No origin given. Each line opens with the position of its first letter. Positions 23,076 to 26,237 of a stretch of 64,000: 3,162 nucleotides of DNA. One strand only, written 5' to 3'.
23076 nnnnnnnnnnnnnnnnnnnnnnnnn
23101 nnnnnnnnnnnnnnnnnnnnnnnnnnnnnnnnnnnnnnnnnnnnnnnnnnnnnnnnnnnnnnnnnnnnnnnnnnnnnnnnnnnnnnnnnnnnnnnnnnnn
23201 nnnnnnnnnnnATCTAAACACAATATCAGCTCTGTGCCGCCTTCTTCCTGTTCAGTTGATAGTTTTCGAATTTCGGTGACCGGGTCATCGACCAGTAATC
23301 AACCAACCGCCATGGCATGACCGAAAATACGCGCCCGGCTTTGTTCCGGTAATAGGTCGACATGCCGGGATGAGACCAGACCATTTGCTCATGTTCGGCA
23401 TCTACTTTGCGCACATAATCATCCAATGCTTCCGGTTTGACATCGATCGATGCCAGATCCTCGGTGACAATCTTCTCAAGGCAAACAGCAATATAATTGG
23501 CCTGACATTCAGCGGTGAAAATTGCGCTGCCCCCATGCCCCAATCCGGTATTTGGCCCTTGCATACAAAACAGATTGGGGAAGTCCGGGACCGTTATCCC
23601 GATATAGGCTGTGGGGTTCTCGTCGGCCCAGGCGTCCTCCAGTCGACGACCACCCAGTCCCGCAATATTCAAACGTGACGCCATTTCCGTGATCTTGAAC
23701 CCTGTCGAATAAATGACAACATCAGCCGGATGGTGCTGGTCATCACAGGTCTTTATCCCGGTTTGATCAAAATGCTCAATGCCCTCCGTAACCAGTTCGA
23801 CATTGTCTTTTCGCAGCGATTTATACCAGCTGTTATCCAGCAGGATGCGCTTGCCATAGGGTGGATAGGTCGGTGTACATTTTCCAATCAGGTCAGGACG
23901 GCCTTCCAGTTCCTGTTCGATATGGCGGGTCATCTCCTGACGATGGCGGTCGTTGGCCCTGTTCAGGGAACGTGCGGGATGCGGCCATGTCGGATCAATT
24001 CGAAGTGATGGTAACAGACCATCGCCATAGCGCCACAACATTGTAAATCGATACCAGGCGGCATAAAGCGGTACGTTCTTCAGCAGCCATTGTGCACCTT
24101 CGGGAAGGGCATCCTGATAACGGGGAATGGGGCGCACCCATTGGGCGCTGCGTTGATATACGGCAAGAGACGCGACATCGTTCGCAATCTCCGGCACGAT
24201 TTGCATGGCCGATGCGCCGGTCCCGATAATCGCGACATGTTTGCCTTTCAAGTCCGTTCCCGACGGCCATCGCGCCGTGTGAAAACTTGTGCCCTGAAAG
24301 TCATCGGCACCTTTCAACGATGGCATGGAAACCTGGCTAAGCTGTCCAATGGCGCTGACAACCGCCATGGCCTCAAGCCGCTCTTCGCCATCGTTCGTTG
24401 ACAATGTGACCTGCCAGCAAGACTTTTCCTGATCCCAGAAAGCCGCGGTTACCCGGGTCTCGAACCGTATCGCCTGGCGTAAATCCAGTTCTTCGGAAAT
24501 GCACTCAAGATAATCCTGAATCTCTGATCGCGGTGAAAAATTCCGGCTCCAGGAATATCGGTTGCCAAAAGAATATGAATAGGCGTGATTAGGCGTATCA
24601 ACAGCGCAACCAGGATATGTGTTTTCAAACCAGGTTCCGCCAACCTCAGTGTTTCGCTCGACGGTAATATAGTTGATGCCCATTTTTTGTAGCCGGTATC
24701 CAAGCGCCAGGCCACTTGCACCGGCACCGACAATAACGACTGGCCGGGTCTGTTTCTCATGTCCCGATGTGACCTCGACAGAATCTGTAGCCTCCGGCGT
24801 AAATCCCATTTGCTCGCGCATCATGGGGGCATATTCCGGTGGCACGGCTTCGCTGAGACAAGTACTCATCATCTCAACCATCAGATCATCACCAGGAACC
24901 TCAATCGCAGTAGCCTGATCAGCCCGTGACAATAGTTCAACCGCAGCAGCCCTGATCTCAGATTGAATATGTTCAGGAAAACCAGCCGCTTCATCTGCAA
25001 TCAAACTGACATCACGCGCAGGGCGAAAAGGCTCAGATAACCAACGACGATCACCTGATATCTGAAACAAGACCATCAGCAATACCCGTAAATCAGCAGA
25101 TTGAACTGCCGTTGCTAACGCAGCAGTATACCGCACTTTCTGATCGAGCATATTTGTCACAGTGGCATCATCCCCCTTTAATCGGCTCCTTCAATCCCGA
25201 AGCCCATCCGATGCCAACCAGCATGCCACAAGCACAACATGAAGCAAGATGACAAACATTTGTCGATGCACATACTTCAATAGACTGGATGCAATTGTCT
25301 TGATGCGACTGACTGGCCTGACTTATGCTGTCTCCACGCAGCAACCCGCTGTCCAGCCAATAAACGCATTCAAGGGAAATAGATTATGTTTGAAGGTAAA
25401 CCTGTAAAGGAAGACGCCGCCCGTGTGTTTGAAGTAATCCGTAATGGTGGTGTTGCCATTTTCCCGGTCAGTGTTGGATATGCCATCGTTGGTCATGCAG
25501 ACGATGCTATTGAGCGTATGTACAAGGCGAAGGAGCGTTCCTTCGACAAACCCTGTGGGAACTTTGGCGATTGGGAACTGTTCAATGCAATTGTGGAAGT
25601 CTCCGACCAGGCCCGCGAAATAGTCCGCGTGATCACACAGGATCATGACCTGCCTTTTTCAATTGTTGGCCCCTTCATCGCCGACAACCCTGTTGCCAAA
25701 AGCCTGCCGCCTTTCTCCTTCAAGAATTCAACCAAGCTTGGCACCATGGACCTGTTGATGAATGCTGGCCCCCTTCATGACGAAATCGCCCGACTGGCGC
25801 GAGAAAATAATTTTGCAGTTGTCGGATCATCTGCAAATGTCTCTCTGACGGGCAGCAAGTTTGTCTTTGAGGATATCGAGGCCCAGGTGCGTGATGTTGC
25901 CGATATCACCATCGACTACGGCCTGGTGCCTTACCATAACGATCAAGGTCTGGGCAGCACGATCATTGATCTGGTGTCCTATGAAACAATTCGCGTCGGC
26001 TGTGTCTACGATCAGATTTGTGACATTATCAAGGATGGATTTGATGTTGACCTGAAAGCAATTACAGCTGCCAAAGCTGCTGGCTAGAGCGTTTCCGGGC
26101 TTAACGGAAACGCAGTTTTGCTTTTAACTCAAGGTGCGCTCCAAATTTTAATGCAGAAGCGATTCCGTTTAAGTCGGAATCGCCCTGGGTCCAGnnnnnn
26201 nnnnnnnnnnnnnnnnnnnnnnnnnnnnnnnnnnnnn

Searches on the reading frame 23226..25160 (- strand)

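Call 14: search_protein_families(library=pfam, proteins=[window:23226-25160:-])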
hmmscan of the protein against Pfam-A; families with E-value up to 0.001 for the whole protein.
window:23226-25160:- (644 aa): 10 families
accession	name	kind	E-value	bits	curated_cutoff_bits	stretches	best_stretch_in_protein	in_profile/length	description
PF00743.25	FMO-like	-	4.1e-15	55.7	22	1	141-342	4-219/532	Flavin-binding monooxygenase-like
PF13738.12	Pyr_redox_3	-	2.5e-14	53.7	30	1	142-344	1-202/305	Pyridine nucleotide-disulphide oxidoreductase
PF13434.12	Lys_Orn_oxgnase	-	2.7e-11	43.7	21.3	1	204-331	87-213/339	L-lysine 6-monooxygenase/L-ornithine 5-monooxygenase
PF13450.12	NAD_binding_8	-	3.8e-10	40.3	21.9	1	143-195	1-53/68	NAD(P)-binding Rossmann-like domain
PF07992.20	Pyr_redox_2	-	1.2e-08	35.2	26.1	1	141-320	3-156/291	Pyridine nucleotide-disulphide oxidoreductase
PF01266.30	DAO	-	5.6e-07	29.8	27.9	1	141-181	2-43/353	FAD dependent oxidoreductase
PF02826.25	2-Hacid_dh_C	-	4.6e-05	23.3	25.1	0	130-172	28-70/178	D-isomer specific 2-hydroxyacid dehydrogenase, NAD binding domain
PF01494.25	FAD_binding_3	-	0.00013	21.7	22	0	140-171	3-34/349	FAD binding domain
PF01946.23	Thi4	-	0.00044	20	26.2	0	140-178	19-59/235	Thi4 family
PF13454.12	NAD_binding_9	-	0.00052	20.5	21.8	0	142-273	1-154/155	FAD-NAD(P)-binding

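Call 62: search_protein_families(library=ncbifam, proteins=[window:23226-25160:-], max_evalue=1e-10)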
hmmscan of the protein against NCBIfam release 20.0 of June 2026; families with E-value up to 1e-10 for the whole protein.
window:23226-25160:- (644 aa): 4 families
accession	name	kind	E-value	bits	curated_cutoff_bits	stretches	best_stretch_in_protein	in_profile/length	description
NF045818.1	Neo-PentlctneDsynPtlE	equivalog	2.5e-42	144.8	1100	1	140-343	50-263/587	neopentalenolactone/pentalenolactone D synthase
NF040505.1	ArsO_flavin_mono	equivalog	8.3e-28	97.8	425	1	141-341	3-195/346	ArsO family NAD(P)H-dependent flavin-containing monooxygenase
NF058570.1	trimeth_mono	equivalog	7.4e-15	55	675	1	196-322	81-210/443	trimethylamine monooxygenase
TIGR04046.1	MSMEG_0569_nitr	hypoth_equivalog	3.1e-14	52.8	498.35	1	140-324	2-179/400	MSMEG_0569 family flavin-dependent oxidoreductase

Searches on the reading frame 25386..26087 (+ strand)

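Call 14: search_protein_families(library=pfam, proteins=[window:25386-26087:+])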
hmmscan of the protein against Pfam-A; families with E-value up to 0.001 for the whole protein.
window:25386-26087:+ (233 aa): 1 family
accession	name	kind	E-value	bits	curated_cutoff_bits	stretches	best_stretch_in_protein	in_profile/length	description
PF01300.24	Sua5_yciO_yrdC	-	7.7e-13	48.8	25.1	1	16-205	1-178/178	Telomere recombination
